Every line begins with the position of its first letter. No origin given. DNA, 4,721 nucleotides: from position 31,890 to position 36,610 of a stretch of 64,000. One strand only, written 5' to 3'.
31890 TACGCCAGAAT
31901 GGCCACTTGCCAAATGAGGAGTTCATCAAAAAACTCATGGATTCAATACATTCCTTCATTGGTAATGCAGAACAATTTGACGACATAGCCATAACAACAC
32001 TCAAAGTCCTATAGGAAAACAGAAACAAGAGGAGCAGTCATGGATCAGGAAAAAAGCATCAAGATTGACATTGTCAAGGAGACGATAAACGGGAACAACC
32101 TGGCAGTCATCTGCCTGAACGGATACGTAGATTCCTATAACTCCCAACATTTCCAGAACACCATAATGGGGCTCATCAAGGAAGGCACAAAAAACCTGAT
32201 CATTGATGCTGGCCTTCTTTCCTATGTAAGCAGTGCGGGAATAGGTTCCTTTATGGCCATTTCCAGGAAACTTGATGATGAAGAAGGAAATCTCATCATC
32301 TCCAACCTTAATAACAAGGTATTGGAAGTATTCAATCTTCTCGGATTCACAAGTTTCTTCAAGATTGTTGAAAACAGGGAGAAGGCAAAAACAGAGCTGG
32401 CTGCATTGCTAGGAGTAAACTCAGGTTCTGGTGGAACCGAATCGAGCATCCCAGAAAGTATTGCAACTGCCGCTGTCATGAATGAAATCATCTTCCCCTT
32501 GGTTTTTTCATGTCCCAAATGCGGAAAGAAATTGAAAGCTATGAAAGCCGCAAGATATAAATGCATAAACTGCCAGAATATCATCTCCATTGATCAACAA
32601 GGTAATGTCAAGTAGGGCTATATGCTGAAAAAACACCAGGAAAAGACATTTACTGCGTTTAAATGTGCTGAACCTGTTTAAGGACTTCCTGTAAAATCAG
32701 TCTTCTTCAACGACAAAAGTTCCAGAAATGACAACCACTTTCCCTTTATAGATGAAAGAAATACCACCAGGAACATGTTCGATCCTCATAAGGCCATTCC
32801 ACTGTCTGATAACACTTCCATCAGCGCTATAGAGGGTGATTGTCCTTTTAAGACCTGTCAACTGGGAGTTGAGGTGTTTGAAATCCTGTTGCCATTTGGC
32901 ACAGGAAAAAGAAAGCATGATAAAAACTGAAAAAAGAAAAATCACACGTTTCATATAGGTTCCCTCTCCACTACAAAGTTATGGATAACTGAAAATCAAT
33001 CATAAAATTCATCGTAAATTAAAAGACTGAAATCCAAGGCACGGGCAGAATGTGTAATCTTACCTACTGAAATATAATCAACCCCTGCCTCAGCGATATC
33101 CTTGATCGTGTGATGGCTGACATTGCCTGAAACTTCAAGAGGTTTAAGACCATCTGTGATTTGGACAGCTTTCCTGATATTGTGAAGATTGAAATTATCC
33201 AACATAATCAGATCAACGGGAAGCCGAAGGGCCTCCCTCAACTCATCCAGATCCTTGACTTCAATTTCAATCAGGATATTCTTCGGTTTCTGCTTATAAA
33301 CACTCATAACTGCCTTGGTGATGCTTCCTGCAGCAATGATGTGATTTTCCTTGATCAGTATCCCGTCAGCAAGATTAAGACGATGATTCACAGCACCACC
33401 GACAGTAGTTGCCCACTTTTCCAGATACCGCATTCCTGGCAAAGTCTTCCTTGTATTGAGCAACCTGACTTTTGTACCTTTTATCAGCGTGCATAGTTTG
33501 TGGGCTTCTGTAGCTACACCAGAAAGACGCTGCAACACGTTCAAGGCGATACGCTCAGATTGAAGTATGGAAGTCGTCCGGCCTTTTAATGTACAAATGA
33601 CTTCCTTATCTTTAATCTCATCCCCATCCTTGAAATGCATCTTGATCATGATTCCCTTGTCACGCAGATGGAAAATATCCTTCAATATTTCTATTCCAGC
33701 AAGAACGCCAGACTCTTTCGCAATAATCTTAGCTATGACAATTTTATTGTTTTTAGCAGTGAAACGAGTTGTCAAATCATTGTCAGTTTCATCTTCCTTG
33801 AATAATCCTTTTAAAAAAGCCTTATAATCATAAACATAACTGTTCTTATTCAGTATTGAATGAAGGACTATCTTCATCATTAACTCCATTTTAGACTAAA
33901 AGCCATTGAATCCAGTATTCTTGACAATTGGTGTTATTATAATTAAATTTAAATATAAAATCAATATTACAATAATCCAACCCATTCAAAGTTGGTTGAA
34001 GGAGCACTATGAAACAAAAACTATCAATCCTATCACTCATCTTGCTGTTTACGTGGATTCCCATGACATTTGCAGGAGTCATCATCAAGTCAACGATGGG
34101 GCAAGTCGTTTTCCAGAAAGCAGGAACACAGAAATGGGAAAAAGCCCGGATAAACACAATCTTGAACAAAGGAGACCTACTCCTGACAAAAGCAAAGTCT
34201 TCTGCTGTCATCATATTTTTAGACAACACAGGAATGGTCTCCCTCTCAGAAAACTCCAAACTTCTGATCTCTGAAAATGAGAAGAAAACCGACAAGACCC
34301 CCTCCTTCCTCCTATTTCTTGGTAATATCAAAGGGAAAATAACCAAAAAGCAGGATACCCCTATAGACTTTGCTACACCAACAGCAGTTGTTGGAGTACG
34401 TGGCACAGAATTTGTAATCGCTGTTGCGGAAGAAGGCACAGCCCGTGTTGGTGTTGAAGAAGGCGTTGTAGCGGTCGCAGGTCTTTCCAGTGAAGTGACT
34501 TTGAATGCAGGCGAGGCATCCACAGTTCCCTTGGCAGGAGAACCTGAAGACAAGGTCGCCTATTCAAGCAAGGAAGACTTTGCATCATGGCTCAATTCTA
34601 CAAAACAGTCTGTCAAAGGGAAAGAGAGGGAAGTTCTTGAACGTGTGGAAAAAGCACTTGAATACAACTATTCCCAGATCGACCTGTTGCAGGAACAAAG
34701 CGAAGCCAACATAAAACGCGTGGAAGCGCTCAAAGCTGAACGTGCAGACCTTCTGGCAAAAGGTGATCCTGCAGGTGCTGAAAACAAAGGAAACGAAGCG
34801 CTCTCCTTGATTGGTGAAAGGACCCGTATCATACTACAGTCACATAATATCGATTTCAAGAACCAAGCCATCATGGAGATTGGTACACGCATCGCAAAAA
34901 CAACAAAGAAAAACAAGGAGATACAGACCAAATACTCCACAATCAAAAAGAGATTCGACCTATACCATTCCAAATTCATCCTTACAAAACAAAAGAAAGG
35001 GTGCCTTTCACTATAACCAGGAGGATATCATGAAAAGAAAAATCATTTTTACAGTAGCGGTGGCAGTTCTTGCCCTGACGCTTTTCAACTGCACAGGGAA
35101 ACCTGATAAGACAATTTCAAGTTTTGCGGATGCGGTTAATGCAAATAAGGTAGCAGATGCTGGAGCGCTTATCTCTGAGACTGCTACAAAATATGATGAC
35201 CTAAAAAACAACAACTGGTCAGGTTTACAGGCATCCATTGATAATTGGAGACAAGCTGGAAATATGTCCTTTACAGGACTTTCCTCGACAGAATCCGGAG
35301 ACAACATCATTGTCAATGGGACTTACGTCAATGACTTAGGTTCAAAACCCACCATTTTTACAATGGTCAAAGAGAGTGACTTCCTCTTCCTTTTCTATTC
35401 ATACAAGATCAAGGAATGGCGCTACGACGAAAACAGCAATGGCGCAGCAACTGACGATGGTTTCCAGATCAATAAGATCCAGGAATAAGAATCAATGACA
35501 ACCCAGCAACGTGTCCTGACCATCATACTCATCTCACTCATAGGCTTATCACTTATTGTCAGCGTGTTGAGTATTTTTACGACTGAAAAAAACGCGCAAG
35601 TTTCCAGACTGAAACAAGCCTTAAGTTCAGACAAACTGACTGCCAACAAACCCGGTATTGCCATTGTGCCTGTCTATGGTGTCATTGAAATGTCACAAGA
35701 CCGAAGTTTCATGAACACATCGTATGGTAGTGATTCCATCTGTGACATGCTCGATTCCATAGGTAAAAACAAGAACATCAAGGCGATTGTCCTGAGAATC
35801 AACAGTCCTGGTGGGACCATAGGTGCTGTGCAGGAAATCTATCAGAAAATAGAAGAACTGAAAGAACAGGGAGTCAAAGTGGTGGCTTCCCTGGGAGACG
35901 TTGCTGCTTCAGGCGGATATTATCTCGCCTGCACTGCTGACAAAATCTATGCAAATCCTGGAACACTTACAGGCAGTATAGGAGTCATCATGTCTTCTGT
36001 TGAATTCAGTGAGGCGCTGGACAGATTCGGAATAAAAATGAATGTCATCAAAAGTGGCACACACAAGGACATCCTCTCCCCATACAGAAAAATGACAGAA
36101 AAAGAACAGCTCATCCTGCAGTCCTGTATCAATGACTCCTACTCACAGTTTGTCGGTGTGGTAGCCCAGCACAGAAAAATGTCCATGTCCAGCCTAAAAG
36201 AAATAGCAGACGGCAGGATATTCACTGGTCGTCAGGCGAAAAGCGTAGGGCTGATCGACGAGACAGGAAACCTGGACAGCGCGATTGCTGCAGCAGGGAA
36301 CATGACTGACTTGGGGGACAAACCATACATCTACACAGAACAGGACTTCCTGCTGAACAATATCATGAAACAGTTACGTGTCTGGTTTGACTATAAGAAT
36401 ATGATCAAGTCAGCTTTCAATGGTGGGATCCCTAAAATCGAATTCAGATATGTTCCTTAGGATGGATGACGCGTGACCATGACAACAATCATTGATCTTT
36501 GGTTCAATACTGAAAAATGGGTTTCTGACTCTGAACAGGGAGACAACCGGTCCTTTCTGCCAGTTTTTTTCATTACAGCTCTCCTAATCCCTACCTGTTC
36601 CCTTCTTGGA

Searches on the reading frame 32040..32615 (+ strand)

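Call 89: search_protein_families(library=pfam, proteins=[window:32040-32615:+], max_evalue=0.00001)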
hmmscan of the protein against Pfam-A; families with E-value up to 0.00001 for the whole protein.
window:32040-32615:+ (191 aa): 2 families
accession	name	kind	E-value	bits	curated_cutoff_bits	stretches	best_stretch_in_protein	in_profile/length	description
PF01740.26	STAS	-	4.1e-15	55.9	22.6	1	17-116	8-106/106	STAS domain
PF13466.11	STAS_2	-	2.1e-06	28.2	29.2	1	26-103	3-79/80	STAS domain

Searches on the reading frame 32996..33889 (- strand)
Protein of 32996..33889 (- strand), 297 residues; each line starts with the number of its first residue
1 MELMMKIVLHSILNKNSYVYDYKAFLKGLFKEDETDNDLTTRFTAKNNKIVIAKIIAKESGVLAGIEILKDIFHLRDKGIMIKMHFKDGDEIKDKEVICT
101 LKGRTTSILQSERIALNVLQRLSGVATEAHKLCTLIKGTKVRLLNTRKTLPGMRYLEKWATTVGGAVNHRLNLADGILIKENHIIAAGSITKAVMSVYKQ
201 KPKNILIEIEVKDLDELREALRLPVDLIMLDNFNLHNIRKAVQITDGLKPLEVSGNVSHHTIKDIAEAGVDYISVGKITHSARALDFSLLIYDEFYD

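Call 89: search_protein_families(library=pfam, proteins=[window:32996-33889:-], max_evalue=0.00001)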
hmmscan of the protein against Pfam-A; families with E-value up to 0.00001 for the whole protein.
window:32996-33889:- (297 aa): 2 families
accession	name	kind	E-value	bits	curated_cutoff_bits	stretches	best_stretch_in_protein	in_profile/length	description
PF01729.25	QRPTase_C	-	1e-54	185.2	23.1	1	125-289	1-168/169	Quinolinate phosphoribosyl transferase, C-terminal domain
PF02749.22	QRPTase_N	-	3.6e-21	75.6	27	1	38-123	1-82/82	Quinolinate phosphoribosyl transferase, N-terminal domain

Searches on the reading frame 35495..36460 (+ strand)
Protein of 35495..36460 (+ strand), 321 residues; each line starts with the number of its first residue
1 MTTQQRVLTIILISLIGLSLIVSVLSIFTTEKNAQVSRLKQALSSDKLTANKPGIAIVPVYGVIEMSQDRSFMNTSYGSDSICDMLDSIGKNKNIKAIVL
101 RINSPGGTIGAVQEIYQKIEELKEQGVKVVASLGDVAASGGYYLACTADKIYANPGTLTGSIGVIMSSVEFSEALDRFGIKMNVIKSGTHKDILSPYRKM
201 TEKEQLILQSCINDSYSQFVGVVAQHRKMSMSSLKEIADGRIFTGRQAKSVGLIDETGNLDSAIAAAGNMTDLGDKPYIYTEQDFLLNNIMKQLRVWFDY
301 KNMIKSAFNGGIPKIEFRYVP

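Call 89: search_protein_families(library=pfam, proteins=[window:35495-36460:+], max_evalue=0.00001)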
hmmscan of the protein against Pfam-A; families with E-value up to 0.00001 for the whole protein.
window:35495-36460:+ (321 aa): 3 families
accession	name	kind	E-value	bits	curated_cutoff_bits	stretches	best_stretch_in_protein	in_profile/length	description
PF01343.23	Peptidase_S49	-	2.7e-54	183.8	24.9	1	122-268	2-148/154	Peptidase family S49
PF25145.1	NfeD1b_N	-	2.7e-11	43.9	40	1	91-167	27-100/189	NfeD1b, N-terminal domain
PF00574.28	CLP_protease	-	3.2e-08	34.1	20.2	1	79-150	30-98/182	Clp protease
